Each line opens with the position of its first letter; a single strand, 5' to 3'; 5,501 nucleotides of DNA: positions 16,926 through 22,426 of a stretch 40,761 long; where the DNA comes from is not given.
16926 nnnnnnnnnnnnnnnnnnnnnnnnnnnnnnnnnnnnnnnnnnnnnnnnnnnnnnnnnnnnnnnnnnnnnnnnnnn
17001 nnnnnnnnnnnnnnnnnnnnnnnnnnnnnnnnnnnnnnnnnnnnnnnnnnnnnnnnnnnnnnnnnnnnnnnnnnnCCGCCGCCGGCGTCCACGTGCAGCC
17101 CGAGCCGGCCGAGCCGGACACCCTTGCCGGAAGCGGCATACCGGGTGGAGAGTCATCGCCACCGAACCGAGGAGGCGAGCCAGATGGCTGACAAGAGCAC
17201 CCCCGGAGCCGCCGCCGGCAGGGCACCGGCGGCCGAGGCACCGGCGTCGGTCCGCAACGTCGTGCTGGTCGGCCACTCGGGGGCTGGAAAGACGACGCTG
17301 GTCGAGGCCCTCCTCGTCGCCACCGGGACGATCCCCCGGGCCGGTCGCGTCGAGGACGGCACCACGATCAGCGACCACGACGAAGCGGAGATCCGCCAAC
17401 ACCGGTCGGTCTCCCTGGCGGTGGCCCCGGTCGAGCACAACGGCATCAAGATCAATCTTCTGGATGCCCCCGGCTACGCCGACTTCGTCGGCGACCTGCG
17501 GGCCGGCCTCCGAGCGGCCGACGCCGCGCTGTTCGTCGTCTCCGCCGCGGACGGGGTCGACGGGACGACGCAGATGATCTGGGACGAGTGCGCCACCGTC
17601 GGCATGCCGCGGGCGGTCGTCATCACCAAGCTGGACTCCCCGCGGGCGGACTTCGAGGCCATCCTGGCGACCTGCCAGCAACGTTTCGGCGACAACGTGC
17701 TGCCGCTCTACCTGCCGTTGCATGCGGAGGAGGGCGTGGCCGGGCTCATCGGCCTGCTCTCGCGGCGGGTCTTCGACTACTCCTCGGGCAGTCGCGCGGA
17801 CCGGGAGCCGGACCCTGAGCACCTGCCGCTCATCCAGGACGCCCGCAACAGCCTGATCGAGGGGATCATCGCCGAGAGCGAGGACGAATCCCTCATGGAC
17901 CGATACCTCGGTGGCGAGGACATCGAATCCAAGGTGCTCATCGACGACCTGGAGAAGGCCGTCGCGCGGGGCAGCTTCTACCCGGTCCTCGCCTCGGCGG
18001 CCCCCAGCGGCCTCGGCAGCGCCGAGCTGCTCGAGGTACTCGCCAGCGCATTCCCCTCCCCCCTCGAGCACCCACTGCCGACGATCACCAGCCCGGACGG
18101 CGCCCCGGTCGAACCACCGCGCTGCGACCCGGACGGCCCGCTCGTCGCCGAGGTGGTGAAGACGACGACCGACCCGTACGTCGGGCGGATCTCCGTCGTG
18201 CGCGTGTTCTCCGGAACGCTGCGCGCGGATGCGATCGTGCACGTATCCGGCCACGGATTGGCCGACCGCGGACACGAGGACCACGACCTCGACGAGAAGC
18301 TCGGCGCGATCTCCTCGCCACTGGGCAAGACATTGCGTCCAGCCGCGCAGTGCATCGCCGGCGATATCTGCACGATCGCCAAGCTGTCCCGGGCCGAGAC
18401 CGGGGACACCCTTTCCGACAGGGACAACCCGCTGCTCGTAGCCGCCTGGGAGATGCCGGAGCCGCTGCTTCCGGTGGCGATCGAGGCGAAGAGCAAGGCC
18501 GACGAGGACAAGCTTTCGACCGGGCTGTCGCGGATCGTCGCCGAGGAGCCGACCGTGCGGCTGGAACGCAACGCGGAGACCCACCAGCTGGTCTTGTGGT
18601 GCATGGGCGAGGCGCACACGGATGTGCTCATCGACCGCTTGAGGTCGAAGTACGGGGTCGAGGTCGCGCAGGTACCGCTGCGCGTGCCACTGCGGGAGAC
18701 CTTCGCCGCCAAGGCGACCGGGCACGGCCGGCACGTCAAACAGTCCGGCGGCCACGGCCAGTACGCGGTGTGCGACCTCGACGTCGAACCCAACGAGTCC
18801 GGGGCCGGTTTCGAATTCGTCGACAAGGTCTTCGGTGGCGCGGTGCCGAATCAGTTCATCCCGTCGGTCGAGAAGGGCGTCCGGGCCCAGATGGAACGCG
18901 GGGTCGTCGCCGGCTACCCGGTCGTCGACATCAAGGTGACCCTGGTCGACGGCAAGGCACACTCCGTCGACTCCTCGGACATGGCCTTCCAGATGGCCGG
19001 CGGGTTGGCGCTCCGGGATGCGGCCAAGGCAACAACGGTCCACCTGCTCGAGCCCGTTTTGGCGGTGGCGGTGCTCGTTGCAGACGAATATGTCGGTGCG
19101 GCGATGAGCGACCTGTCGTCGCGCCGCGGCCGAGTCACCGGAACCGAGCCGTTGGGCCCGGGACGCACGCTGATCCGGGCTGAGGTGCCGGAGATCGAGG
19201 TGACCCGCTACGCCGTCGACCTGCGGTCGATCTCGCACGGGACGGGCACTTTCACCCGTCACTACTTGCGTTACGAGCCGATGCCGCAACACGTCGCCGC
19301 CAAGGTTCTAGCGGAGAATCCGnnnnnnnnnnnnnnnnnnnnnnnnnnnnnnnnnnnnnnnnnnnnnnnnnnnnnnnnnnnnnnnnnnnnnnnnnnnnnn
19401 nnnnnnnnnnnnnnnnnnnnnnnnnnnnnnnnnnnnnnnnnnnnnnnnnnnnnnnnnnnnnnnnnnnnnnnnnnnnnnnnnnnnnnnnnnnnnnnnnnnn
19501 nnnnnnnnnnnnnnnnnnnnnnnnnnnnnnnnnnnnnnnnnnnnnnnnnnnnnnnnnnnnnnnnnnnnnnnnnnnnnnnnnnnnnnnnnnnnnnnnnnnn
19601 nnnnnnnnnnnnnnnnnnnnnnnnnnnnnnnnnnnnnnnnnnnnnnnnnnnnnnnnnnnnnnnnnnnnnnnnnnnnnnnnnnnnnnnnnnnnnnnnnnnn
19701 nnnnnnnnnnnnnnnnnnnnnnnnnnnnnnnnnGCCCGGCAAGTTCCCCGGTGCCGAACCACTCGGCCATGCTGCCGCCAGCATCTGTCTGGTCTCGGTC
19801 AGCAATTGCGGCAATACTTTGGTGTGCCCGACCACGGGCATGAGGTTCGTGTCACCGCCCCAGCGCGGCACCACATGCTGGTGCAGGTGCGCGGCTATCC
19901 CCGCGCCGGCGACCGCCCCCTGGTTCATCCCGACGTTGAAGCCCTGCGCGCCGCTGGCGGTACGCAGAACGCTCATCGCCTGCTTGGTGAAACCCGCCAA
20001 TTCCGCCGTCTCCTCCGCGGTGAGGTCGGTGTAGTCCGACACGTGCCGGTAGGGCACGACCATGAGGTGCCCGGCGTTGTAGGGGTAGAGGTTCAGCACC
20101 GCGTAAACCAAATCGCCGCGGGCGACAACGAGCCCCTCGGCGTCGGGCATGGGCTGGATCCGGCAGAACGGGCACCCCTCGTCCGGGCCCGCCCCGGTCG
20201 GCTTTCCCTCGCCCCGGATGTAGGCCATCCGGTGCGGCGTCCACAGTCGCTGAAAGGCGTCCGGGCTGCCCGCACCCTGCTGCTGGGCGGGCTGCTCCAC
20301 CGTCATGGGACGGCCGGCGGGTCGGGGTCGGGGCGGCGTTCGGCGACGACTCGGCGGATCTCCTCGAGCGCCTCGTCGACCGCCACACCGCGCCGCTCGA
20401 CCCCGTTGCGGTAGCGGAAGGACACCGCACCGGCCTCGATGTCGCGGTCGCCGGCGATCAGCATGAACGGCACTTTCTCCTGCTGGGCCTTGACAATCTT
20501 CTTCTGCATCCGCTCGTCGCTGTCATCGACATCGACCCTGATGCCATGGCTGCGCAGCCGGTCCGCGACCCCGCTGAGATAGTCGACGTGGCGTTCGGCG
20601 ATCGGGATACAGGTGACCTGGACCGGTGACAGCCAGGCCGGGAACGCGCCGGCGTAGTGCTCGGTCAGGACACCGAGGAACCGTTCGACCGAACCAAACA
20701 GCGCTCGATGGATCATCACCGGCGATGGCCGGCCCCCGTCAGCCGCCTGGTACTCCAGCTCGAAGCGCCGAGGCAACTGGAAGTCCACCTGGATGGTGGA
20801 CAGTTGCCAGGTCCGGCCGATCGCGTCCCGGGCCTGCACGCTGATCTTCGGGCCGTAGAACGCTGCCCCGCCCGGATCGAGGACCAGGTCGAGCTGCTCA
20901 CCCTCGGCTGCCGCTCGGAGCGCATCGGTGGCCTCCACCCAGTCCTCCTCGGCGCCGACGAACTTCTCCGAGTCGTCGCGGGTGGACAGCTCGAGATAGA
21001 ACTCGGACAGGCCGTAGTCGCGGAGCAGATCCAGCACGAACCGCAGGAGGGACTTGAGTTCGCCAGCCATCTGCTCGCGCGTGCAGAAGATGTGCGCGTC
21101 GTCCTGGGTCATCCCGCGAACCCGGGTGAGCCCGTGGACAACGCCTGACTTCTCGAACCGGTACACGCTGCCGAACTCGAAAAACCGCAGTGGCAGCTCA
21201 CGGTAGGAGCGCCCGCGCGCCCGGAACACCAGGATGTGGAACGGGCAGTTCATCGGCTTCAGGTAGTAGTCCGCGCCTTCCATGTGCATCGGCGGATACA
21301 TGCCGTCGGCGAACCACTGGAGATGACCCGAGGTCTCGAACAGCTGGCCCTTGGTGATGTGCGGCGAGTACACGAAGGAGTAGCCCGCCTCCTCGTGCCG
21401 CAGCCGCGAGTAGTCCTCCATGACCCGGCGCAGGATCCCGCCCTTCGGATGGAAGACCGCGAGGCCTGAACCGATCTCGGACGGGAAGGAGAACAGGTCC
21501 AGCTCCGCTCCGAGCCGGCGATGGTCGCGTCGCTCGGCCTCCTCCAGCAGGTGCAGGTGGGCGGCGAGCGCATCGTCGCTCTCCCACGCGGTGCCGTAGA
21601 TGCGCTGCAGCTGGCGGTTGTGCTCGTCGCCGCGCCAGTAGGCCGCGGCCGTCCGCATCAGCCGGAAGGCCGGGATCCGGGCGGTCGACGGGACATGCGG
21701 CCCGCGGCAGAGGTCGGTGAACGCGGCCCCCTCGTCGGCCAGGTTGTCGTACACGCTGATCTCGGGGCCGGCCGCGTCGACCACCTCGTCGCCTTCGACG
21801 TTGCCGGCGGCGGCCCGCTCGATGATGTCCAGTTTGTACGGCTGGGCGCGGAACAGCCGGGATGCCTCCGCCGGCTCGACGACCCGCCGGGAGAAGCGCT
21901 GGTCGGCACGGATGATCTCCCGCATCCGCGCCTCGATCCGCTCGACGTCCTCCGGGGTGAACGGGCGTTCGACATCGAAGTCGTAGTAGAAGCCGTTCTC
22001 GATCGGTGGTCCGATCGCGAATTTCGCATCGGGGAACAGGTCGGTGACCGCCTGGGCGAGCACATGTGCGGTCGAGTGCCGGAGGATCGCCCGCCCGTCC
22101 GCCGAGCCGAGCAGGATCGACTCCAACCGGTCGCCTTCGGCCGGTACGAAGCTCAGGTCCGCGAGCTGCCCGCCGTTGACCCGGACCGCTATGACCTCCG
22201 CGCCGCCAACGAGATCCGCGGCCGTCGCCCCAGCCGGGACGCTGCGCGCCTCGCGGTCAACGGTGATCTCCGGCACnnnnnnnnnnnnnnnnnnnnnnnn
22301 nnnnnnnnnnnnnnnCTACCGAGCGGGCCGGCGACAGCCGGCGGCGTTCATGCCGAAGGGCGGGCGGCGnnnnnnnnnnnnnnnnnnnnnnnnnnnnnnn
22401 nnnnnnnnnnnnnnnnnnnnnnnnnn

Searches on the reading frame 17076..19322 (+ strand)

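Call 46: search_protein_families(library=pfam, proteins=[window:17076-19322:+], max_evalue=0.001)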
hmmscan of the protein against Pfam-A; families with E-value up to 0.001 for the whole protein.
window:17076-19322:+ (749 aa): 11 families
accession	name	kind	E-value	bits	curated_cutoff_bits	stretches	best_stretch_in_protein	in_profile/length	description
PF03764.24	EFG_IV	-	2.4e-41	140.7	24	1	536-652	2-119/121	Elongation factor G, domain IV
PF00009.33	GTP_EFTU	-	3.8e-38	131.4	26.5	1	58-327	2-187/188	Elongation factor Tu GTP binding domain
PF14492.12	EFG_III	-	1.7e-26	92.5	27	1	460-530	1-71/75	Elongation Factor G, domain III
PF00679.30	EFG_C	-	3.6e-22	78.6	27.9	1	657-742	2-87/89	Elongation factor G C-terminus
PF22042.2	EF-G_D2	-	7.6e-10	39.2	27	1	358-448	4-83/84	Elongation factor G domain 2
PF03144.31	GTP_EFTU_D2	-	3.2e-06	27.9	30.3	1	370-446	1-72/73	Elongation factor Tu domain 2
PF01926.29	MMR_HSR1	-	1.3e-05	25.8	21.9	1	61-184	1-112/113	50S ribosome-binding GTPase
PF00735.24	Septin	-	1.5e-05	24.9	26.2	1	61-138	6-76/280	Septin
PF00005.33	ABC_tran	-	5.9e-05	24.1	25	1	61-111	13-62/137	ABC transporter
PF13476.12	AAA_23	-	0.0005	21.2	27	1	63-102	23-62/201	AAA domain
PF13191.12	AAA_16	-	0.00056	20.9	32.6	0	58-80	24-45/167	AAA ATPase domain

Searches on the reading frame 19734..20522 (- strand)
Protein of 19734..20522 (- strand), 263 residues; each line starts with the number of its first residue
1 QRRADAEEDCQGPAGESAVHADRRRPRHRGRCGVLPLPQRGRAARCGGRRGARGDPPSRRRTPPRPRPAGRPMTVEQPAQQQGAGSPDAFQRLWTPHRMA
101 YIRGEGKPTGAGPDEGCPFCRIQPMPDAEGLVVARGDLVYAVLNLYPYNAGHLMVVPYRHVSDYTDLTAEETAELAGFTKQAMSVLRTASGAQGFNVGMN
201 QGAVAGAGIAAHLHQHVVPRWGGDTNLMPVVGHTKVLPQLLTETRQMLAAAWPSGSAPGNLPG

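Call 46: search_protein_families(library=pfam, proteins=[window:19734-20522:-], max_evalue=0.001)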
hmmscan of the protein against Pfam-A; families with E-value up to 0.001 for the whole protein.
window:19734-20522:- (263 aa): 3 families
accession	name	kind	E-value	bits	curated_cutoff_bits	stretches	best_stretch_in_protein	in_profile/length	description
PF01230.28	HIT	-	1.1e-14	55.2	21.5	1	130-220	6-95/98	HIT domain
PF11969.13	DcpS_C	-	4.1e-07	30.9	24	1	117-218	2-100/114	Scavenger mRNA decapping enzyme C-term binding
PF04677.20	CwfJ_C_1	-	9.5e-07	29.2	21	1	115-185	12-81/122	Protein similar to CwfJ C-terminus 1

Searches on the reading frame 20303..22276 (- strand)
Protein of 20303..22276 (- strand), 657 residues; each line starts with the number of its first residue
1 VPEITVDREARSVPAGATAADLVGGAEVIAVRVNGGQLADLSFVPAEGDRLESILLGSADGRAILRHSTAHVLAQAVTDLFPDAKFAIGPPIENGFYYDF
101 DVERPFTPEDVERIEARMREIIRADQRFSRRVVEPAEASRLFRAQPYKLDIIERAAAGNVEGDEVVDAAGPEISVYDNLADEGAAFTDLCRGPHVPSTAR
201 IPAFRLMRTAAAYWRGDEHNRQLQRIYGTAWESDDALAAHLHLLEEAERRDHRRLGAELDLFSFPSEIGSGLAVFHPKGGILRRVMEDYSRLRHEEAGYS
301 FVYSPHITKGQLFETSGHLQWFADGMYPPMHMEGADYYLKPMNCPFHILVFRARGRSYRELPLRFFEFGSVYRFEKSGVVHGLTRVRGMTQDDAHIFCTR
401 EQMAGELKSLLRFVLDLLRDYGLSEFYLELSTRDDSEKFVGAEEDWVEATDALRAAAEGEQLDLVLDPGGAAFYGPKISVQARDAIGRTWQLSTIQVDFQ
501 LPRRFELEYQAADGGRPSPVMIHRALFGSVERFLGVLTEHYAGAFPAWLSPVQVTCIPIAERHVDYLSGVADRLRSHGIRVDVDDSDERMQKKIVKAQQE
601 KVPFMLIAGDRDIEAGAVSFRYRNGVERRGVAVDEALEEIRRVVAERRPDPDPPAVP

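Call 46: search_protein_families(library=pfam, proteins=[window:20303-22276:-], max_evalue=0.001)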
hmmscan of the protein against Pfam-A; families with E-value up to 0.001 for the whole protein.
window:20303-22276:- (657 aa): 3 families
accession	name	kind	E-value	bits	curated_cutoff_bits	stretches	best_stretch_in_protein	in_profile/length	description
PF00587.30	tRNA-synt_2b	-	9e-43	146.8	29.3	1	334-541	8-179/179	tRNA synthetase class II core domain (G, H, P, S and T)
PF03129.25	HGTP_anticodon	-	1.3e-21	77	21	1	553-641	1-92/94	Anticodon binding domain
PF07973.19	tRNA_SAD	-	8.5e-12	45.3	24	1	185-227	9-44/44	Threonyl and Alanyl tRNA synthetase second additional domain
